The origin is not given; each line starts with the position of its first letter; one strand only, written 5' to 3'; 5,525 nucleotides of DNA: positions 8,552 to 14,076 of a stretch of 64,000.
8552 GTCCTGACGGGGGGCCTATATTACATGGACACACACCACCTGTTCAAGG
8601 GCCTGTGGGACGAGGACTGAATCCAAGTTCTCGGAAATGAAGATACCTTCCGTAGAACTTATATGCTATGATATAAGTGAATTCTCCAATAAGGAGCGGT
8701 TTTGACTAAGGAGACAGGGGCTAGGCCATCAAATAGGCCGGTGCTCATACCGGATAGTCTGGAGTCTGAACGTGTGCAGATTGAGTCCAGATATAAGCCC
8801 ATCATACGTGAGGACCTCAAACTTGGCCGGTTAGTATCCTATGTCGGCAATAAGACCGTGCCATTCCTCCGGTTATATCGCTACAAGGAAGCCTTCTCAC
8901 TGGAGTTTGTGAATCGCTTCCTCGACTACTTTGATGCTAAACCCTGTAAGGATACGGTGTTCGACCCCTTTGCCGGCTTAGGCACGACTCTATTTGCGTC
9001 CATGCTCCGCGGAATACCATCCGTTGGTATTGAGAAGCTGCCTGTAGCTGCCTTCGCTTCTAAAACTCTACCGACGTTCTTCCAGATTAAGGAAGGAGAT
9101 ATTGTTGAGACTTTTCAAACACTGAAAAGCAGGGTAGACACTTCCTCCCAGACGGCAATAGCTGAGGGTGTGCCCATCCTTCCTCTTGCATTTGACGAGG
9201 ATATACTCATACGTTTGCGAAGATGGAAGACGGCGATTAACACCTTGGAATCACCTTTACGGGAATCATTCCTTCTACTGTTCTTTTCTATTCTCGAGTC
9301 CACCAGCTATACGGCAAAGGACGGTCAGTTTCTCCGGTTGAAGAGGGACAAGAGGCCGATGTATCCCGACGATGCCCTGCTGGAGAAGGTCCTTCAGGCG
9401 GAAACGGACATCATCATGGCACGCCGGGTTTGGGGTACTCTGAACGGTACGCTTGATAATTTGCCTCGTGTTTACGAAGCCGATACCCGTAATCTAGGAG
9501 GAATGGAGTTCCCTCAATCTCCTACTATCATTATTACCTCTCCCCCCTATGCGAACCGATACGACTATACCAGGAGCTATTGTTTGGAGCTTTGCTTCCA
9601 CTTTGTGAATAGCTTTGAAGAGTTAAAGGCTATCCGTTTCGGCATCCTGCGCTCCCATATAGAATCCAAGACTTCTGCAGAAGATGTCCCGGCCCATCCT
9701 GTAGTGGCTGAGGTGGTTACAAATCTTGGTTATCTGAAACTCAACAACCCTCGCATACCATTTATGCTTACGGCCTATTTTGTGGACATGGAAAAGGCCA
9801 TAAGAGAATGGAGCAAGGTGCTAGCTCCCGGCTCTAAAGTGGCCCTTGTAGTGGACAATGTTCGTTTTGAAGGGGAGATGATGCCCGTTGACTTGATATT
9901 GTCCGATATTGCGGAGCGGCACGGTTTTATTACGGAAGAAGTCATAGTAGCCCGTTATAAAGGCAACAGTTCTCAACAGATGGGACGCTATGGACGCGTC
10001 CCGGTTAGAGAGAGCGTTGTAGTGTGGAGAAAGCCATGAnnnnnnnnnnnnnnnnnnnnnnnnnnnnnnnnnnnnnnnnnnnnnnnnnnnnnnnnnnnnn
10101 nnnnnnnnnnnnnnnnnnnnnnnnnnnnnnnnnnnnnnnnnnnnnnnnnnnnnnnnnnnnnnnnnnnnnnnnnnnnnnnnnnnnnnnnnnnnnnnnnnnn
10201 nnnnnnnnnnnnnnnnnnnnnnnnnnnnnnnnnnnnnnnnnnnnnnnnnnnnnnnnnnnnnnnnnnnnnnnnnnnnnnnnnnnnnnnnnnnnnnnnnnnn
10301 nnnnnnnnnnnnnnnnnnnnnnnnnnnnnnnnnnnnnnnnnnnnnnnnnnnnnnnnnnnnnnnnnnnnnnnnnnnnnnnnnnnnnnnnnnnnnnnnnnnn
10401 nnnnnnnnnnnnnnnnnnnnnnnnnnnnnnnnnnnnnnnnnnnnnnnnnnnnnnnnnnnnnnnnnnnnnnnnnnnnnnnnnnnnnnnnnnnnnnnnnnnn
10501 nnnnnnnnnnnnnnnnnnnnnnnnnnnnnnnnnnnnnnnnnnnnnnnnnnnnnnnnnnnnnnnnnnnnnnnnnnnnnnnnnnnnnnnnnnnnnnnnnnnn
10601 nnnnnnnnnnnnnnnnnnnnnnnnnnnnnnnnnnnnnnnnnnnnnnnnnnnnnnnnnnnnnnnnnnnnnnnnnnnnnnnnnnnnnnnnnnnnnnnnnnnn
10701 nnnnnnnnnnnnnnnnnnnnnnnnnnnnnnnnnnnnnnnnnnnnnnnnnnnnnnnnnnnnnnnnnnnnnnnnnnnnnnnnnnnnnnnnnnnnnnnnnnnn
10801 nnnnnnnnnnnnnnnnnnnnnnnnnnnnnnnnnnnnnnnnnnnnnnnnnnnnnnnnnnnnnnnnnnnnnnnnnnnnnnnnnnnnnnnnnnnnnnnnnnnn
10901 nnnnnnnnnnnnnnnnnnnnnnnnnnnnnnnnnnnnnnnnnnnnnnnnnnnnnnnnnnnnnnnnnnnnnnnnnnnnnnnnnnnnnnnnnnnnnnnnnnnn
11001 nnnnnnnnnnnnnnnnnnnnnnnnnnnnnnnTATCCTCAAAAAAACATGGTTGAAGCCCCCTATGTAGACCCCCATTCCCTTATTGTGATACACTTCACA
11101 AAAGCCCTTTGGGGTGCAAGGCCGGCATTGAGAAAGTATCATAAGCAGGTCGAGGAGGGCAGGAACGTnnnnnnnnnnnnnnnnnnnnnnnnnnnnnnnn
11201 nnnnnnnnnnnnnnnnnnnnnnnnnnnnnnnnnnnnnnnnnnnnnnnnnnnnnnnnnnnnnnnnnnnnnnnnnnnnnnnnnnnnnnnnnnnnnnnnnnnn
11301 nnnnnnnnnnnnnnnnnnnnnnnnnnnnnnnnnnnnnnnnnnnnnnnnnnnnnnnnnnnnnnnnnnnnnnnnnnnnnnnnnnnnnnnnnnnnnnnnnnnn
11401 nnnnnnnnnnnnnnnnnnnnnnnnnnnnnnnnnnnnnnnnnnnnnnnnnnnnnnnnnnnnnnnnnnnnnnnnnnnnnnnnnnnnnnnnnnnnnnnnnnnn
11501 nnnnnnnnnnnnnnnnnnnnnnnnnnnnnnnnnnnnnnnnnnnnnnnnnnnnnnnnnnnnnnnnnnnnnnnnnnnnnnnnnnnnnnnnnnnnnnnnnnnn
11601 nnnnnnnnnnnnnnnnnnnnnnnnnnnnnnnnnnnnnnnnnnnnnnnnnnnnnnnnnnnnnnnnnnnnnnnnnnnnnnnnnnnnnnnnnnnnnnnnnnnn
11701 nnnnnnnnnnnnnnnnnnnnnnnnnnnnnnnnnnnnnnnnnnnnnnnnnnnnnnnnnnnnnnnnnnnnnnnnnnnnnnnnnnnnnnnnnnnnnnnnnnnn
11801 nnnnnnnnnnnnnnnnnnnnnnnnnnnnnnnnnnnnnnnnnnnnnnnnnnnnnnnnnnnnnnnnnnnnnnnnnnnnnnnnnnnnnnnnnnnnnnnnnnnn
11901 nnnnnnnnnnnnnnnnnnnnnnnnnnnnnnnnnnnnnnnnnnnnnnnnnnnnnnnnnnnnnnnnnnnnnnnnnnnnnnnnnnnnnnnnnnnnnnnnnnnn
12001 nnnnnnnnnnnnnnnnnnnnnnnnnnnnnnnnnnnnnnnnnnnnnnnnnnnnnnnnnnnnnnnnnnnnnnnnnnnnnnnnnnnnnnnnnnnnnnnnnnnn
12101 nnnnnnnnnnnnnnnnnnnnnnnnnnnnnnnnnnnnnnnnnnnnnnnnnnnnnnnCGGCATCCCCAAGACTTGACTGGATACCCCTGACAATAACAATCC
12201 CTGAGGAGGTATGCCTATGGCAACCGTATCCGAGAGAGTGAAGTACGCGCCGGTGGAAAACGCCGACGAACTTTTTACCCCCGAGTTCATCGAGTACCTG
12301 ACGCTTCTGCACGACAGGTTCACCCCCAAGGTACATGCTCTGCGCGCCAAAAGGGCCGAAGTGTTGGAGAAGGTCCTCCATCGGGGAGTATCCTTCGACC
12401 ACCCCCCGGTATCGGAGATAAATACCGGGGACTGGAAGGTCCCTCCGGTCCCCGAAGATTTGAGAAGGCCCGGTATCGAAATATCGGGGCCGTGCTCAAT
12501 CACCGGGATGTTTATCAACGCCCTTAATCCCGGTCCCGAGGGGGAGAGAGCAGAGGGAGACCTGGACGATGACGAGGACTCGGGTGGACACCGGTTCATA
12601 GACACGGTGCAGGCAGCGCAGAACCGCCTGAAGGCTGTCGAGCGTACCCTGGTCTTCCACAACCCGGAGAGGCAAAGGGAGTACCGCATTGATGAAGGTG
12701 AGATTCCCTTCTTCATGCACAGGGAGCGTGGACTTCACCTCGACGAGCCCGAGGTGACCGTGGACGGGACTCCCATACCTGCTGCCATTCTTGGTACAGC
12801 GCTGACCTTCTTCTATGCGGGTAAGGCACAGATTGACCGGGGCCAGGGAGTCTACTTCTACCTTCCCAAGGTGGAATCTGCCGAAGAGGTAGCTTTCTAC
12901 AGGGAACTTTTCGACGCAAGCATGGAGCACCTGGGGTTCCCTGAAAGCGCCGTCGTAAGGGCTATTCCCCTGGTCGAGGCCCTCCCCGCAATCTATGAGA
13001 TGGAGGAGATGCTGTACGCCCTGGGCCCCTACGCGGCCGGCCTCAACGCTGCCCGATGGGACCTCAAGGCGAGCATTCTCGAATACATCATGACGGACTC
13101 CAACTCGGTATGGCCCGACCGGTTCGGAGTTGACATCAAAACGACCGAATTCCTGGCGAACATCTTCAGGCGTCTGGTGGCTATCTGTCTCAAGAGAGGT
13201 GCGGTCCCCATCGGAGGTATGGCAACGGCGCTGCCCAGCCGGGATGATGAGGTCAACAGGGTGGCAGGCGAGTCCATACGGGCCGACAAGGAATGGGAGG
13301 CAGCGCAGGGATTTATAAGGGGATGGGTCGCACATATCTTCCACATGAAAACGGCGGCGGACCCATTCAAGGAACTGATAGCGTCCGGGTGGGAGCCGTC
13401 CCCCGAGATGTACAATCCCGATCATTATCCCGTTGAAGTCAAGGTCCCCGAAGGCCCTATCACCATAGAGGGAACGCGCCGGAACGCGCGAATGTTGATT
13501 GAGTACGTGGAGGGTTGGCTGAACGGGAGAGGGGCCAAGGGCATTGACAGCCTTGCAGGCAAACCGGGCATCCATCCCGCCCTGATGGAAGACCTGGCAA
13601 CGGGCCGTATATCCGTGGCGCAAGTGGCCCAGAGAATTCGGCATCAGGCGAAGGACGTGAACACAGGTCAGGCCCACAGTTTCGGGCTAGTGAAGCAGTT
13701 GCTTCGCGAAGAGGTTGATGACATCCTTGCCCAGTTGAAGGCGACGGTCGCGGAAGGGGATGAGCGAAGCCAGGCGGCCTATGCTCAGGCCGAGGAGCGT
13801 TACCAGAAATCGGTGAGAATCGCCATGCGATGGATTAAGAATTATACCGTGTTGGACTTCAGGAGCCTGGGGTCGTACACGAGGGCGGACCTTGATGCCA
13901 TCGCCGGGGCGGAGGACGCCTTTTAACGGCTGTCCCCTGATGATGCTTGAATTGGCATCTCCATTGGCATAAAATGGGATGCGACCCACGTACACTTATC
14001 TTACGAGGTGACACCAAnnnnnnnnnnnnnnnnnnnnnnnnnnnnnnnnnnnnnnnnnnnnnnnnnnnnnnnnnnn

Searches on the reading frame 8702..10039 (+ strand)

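Call 43: search_protein_families(library=pfam, proteins=[window:8702-10039:+], max_evalue=0.0001)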
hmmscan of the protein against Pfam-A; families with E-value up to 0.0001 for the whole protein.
window:8702-10039:+ (445 aa): 1 family
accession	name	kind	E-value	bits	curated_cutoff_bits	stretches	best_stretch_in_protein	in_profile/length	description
PF01555.25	N6_N4_Mtase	-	5.4e-09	36.8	26.7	0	62-112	163-211/221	DNA methylase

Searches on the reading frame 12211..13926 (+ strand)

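Call 43: search_protein_families(library=pfam, proteins=[window:12211-13926:+], max_evalue=0.0001)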
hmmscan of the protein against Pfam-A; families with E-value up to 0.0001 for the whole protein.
window:12211-13926:+ (571 aa): 2 families
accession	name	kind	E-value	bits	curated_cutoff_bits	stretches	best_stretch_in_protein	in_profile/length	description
PF01274.28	MS_TIM-barrel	-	7.4e-51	173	26.4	1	169-390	3-223/248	Malate synthase, TIM barrel domain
PF20659.2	MS_C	-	9e-15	55.6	23.1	1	417-535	2-101/118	Malate synthase, C-terminal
